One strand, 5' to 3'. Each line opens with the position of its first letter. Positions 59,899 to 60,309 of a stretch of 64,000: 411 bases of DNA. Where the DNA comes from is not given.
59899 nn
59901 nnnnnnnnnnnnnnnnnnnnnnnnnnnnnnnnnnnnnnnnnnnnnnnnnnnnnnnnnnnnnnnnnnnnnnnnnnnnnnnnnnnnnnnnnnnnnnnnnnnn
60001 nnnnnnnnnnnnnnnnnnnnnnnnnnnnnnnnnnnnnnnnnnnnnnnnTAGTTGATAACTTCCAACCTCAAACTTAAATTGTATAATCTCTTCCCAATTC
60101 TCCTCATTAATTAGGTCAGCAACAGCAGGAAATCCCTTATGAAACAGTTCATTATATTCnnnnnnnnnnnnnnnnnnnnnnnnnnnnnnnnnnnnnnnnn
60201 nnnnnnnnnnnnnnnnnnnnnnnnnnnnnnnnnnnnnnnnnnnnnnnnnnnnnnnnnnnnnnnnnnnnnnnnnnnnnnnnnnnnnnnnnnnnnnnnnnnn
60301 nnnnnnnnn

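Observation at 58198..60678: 826-aa protein of about ten divergent HEAT/PBS-lyase-like repeats plus a novel 300-aa aromatic-rich C-terminal domain, inserted between ilvC and ilvD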

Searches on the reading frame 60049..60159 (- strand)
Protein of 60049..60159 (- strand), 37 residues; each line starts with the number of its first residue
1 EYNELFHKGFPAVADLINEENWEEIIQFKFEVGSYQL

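Call 76: search_solved_structures(query=A4, max_evalue=10, show_alignments=2)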
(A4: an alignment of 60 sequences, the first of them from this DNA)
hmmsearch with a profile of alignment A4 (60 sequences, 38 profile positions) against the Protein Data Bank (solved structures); distinct sequences matched with E-value up to 10: 16.
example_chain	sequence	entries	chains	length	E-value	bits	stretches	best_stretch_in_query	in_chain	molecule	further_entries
5cwh_A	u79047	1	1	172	0.0084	18.6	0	24-37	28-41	Designed helical repeat protein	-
5h78_A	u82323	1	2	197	0.019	17.4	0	24-37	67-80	cAMP-dependent protein kinase type II-alpha regulatory subunit,DHR14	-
5h7c_A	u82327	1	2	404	0.044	16.3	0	24-37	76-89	Immunoglobulin G-binding protein A, DHR14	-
7z53_E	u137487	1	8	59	0.1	15.1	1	8-19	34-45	Myeloperoxidase inhibitor SPIN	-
6azp_B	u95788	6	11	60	0.1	15.1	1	8-19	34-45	Staphylococcal Peroxidase Inhibitor | Myeloperoxidase inhibitor SPIN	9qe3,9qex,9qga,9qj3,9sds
5uzu_B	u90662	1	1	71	0.13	14.7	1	8-19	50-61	Uncharacterised protein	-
9qjo_E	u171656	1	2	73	0.14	14.7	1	8-19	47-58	Myeloperoxidase inhibitor SPIN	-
9bd0_A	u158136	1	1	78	0.15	14.5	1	8-19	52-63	Myeloperoxidase inhibitor SPIN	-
7qzr_E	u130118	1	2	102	0.22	14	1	8-19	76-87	Exported protein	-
4a4z_A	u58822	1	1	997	0.28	13.7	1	19-31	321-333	ANTIVIRAL HELICASE SKI2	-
8qcf_M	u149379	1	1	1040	0.31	13.6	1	19-31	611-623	Antiviral helicase SKI2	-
4buj_A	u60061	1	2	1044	0.33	13.5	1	19-31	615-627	ANTIVIRAL HELICASE SKI2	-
5mc6_h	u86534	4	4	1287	0.45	13.1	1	19-31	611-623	Antiviral helicase SKI2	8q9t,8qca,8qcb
6dql_A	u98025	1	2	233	1.9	11.1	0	15-24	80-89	Regulator of Proteinase B RopB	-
5dl2_A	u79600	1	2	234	1.9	11.1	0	15-24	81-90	Regulator of protease B (RopB)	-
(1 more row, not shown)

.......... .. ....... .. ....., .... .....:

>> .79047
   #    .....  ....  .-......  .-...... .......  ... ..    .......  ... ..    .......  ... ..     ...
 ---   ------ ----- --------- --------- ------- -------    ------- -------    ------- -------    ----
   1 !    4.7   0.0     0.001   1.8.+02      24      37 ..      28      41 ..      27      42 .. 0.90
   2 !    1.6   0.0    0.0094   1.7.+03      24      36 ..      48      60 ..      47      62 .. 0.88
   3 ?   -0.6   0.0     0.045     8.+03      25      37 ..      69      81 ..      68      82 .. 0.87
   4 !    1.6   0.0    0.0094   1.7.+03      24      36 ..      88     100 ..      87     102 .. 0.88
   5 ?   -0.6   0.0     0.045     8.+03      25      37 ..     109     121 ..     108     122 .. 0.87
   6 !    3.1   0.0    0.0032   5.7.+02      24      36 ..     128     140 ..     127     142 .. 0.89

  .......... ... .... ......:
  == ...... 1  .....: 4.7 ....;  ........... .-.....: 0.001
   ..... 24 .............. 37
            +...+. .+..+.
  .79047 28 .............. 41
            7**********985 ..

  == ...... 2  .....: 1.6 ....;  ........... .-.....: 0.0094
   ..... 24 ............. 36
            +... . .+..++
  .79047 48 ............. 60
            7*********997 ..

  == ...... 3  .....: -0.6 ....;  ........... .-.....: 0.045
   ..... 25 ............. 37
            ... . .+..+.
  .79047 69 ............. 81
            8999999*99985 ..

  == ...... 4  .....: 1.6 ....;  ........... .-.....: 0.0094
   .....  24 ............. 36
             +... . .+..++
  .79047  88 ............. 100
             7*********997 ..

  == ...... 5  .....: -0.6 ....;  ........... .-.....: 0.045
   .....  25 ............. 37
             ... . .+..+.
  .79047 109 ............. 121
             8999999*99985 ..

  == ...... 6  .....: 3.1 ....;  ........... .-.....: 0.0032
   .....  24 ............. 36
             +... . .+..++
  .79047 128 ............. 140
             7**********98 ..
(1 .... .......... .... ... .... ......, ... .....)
